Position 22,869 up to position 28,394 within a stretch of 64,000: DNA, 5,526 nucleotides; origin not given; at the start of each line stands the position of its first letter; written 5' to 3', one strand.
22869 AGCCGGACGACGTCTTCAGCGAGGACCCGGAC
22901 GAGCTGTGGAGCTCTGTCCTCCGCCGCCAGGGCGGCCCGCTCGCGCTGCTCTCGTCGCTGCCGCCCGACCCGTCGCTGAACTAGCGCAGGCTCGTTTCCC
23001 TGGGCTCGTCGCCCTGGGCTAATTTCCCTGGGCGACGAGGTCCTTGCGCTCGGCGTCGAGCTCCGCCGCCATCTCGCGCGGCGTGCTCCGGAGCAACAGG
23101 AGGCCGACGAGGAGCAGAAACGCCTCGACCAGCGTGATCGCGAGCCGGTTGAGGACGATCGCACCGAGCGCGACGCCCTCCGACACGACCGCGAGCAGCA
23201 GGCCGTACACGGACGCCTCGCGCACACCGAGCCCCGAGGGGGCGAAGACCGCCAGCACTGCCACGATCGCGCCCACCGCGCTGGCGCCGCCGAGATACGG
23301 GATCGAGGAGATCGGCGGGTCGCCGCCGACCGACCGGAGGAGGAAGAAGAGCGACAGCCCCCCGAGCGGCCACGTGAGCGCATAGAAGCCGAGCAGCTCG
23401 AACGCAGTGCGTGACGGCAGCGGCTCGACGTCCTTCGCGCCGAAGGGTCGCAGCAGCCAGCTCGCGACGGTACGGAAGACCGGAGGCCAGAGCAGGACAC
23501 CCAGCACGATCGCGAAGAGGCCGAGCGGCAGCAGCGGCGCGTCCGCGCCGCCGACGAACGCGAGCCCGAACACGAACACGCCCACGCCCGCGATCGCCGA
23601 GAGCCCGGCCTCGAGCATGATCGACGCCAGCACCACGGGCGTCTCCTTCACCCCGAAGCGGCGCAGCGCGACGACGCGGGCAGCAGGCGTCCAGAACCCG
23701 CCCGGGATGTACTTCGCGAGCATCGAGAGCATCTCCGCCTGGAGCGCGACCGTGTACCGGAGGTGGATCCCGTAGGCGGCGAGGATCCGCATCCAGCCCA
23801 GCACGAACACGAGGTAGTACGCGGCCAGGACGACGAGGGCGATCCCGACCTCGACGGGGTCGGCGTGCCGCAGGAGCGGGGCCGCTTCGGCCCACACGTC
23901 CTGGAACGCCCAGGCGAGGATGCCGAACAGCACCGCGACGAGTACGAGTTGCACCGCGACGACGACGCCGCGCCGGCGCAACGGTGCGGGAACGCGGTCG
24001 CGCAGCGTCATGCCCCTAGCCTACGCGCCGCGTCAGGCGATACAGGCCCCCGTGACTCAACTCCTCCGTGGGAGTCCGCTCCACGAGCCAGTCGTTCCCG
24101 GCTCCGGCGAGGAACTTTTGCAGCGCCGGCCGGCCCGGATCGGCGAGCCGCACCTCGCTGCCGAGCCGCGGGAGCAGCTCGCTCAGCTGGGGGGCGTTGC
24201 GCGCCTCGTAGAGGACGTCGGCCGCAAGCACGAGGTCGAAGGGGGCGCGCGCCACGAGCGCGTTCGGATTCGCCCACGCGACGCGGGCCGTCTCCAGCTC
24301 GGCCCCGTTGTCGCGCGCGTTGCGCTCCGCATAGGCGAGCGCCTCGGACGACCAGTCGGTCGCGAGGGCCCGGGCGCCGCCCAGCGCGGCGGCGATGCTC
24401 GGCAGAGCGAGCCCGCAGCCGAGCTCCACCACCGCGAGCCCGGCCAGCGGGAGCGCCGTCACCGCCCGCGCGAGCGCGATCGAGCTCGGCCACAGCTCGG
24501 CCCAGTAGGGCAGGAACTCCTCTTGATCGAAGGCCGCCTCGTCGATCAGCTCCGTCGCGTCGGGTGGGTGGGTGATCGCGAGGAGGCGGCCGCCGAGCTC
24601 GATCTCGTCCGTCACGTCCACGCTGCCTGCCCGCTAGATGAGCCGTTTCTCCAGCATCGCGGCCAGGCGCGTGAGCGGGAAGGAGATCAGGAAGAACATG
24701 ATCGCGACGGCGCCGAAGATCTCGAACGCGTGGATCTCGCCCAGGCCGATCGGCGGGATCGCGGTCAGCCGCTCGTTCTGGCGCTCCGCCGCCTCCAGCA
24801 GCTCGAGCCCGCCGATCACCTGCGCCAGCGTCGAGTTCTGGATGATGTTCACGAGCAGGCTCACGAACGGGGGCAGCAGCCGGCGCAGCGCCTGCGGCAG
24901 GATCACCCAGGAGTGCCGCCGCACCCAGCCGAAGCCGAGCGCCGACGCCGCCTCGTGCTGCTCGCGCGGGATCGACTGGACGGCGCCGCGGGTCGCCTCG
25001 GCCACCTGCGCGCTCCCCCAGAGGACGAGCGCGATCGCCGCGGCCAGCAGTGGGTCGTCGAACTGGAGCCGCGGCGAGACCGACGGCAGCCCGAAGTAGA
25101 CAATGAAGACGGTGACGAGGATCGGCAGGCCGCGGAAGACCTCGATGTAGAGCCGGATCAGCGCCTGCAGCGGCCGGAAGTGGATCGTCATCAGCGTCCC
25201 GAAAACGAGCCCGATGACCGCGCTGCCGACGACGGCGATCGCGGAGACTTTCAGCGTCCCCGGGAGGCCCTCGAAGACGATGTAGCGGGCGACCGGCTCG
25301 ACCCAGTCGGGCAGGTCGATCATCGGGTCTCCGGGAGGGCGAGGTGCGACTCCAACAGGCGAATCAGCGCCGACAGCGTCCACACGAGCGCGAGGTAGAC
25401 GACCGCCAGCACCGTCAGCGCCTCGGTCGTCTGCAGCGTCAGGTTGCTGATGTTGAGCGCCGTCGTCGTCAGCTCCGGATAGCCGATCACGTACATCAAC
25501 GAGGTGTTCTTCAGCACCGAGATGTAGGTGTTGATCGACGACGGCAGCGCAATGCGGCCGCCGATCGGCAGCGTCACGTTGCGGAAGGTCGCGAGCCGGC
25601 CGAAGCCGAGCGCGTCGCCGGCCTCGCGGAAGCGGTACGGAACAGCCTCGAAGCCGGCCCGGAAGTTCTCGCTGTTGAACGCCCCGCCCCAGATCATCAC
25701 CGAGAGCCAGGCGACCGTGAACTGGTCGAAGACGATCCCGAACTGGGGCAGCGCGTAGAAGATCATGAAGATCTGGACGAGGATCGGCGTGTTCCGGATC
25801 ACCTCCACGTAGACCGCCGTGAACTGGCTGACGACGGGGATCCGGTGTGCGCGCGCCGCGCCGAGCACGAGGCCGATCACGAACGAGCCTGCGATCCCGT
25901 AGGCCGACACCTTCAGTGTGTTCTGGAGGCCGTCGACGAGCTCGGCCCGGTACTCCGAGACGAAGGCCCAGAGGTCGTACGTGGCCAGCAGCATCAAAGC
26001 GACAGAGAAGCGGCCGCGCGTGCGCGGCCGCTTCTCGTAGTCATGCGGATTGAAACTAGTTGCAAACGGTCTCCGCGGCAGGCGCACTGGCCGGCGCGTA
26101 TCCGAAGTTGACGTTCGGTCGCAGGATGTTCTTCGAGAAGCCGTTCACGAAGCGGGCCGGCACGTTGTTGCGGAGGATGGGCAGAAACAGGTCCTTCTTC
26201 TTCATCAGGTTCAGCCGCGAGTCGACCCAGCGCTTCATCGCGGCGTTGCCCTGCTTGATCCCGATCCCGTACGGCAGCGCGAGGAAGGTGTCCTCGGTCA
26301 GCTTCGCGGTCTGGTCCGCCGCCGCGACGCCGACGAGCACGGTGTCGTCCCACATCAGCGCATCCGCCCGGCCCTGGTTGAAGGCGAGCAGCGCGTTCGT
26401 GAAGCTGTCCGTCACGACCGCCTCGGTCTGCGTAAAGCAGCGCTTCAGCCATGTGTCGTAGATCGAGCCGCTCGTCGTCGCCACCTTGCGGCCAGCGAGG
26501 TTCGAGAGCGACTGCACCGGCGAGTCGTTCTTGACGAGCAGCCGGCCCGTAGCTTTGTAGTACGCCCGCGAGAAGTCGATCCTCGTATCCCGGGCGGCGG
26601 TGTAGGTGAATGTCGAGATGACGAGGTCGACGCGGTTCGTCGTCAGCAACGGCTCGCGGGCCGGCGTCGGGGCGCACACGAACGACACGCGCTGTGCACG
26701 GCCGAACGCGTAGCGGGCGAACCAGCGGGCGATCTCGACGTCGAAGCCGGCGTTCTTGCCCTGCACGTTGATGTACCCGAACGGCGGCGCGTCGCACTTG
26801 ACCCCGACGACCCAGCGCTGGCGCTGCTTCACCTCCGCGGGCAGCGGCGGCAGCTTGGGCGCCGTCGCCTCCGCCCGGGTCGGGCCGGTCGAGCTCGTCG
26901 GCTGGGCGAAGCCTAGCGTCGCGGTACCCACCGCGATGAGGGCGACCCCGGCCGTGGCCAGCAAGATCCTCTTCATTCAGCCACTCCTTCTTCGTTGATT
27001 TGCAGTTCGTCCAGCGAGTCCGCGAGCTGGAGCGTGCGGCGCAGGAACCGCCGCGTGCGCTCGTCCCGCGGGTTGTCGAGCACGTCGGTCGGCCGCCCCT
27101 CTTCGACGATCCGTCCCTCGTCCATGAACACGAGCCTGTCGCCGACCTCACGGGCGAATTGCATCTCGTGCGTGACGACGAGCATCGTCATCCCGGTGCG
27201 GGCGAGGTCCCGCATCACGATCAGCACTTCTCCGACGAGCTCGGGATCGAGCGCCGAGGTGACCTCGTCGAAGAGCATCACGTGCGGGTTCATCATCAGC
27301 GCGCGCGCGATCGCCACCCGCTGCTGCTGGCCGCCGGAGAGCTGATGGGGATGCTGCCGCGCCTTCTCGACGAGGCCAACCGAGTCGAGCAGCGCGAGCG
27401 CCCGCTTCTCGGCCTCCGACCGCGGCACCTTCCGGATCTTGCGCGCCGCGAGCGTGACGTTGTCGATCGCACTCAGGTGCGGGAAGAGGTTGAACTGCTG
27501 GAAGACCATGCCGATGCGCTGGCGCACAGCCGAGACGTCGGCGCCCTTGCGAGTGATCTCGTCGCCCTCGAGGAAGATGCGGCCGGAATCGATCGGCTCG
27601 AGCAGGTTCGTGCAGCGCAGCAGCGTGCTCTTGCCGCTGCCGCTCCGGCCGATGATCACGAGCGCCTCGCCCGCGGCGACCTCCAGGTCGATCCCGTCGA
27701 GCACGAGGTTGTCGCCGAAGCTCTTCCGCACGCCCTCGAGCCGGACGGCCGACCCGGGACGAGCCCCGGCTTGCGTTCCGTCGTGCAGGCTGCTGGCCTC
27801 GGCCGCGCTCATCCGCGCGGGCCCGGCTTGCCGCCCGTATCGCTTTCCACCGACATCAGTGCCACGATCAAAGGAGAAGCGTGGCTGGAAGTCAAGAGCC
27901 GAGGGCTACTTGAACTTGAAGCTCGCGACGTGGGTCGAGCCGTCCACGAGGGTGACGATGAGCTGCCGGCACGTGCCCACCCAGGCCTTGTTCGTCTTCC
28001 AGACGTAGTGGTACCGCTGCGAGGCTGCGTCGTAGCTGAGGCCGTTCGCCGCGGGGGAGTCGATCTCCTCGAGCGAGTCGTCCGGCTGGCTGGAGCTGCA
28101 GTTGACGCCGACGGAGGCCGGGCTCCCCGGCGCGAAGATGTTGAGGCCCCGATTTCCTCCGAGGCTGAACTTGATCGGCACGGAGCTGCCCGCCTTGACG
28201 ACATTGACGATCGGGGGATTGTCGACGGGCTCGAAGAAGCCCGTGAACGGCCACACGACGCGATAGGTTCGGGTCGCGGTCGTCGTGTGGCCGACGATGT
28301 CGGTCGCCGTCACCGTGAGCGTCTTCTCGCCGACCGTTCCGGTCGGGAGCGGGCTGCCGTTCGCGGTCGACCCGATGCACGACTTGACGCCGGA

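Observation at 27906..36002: Giant ~2,700-aa secreted protein with an unusual domain combination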

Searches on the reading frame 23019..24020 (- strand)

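Call 12: search_protein_families(library=pfam, proteins=[window:23019-24020:-], max_evalue=0.001)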
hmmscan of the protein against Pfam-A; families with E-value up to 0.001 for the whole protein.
window:23019-24020:- (333 aa): 1 family
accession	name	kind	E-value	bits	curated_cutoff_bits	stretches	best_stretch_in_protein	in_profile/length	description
PF03706.18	LPG_synthase_TM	-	1.1e-14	55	33.4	1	27-298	4-297/302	Lysylphosphatidylglycerol synthase TM region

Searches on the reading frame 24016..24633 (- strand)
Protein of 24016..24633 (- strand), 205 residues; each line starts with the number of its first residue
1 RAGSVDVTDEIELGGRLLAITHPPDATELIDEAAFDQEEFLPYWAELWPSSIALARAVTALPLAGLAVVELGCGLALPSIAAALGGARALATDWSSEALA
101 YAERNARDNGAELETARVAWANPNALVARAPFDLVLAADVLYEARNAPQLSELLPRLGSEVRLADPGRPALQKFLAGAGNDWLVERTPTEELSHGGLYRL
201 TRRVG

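Call 12: search_protein_families(library=pfam, proteins=[window:24016-24633:-], max_evalue=0.001)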
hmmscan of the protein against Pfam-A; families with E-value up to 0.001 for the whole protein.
window:24016-24633:- (205 aa): 7 families
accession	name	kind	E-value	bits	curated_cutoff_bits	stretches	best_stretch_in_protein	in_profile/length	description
PF10294.15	Methyltransf_16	-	1.3e-08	35.2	21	1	48-157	22-146/174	Lysine methyltransferase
PF13649.12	Methyltransf_25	-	5.3e-07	30.7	27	1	68-155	1-87/97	Methyltransferase domain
PF06325.19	PrmA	-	1.3e-06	28.6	22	1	64-137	161-232/296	Ribosomal protein L11 methyltransferase (PrmA)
PF08242.18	Methyltransf_12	-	4.9e-06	27.6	30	1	70-148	2-79/98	Methyltransferase domain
PF13847.12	Methyltransf_31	-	5.7e-06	26.5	27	1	65-152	4-95/145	Methyltransferase domain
PF08241.18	Methyltransf_11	-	7.5e-05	23.7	21.2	1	70-147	2-76/95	Methyltransferase domain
PF05175.20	MTS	-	0.00065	19.8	23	1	65-136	32-103/170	Methyltransferase small domain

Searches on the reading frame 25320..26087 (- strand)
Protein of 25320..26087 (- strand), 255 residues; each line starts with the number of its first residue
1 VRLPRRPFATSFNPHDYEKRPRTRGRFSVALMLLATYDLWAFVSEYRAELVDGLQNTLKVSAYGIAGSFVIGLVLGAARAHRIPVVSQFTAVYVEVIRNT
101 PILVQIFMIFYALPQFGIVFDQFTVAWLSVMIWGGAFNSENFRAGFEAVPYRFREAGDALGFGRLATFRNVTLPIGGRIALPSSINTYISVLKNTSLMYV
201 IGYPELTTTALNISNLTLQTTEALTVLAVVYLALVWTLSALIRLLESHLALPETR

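Call 12: search_protein_families(library=pfam, proteins=[window:25320-26087:-], max_evalue=0.001)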
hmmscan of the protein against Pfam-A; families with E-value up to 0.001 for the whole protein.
window:25320-26087:- (255 aa): 1 family
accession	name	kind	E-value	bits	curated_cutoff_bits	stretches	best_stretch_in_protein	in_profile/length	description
PF00528.27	BPD_transp_1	-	2.3e-16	60.5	26.4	1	70-247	3-180/184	Binding-protein-dependent transport system inner membrane component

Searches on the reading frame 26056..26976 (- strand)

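Call 12: search_protein_families(library=pfam, proteins=[window:26056-26976:-], max_evalue=0.001)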
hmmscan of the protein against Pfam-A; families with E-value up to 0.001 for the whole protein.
window:26056-26976:- (306 aa): 2 families
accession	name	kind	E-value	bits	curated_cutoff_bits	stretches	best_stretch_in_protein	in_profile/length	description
PF00497.25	SBP_bac_3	-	5.5e-23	81.6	26.4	1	56-261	2-119/132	Bacterial extracellular solute-binding proteins, family 3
PF12974.12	Phosphonate-bd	-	0.00084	19.2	27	0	141-221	84-174/242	ABC transporter, phosphonate, periplasmic substrate-binding protein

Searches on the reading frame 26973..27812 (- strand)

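Call 12: search_protein_families(library=pfam, proteins=[window:26973-27812:-], max_evalue=0.001)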
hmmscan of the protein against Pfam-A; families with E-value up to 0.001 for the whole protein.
window:26973-27812:- (279 aa): 6 families
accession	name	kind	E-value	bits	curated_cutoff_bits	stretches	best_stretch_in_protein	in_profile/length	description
PF00005.33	ABC_tran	-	4.3e-36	125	25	1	38-186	1-137/137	ABC transporter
PF13304.12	AAA_21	-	2.5e-09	38.1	27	1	155-216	235-299/304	AAA domain, putative AbiEii toxin, Type IV TA system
PF02463.25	SMC_N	-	1.3e-07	31.7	40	1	50-228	26-209/220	RecF/RecN/SMC N terminal domain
PF13555.12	AAA_29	-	0.00018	21.6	27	1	42-65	16-39/61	P-loop containing region of AAA domain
PF13401.12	AAA_22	-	0.0008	20.2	27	0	50-211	7-119/130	AAA domain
PF13191.12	AAA_16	-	0.00086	20.3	32.6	0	46-94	20-64/167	AAA ATPase domain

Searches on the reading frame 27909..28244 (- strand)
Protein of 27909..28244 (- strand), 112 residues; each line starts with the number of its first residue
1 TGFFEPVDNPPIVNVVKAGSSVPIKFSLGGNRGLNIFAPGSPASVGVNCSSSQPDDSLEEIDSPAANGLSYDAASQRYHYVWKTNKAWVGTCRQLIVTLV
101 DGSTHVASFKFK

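Call 52: search_protein_families(library=pfam, max_evalue=1, proteins=[window:27909-28244:-])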
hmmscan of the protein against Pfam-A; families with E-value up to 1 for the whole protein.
window:27909-28244:- (112 aa): 0 families

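Call 70: find_homologous_proteins(query=window:27909-28244:-, max_evalue=0.00001)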
Query window:27909-28244:- (112 aa): 184 proteins with E <= 0.00001 among 192 candidates; the best 120 are listed.
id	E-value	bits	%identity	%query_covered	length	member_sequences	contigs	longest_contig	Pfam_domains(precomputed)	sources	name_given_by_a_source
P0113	7.8e-45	170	78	87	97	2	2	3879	-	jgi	jgi:hypothetical protein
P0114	6.0e-43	164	66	100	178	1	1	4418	PF16403.12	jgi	jgi:hypothetical protein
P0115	3.2e-42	161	66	100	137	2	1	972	-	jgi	jgi:hypothetical protein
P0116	1.4e-40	156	62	99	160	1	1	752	PF22352.3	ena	-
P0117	3.7e-39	152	59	100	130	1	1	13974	-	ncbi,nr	ncbi:MAG TPA: PxKF domain-containing protein, partial [Pyrinomonadaceae bacterium]|nr:PxKF domain-co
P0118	6.1e-39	151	63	99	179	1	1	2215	-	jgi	jgi:hypothetical protein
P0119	9.4e-39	150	63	100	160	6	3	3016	-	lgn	-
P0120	1.5e-38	150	61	99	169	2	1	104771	-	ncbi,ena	-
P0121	1.6e-38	150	60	100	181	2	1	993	PF16403.12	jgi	jgi:hypothetical protein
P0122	1.6e-38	150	59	99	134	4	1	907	-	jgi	-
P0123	2.2e-38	149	63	100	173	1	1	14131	PF16640.12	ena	-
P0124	4.4e-38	148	60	99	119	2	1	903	-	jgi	jgi:hypothetical protein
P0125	4.6e-38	148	61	98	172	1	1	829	-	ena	-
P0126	7.7e-38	147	62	100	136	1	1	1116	-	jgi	jgi:hypothetical protein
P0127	1.2e-37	147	59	99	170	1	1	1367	PF02494.23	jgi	jgi:hypothetical protein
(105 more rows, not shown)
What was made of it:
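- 27909..28244 (-): C-terminal PxKF ('rightmost') domain, aa 2587-2698. It contains the motif P-I-K-F. Homologues at 50-66% identity end proteins of Acidobacteriota, Chloroflexota and Deinococcus (call 70).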
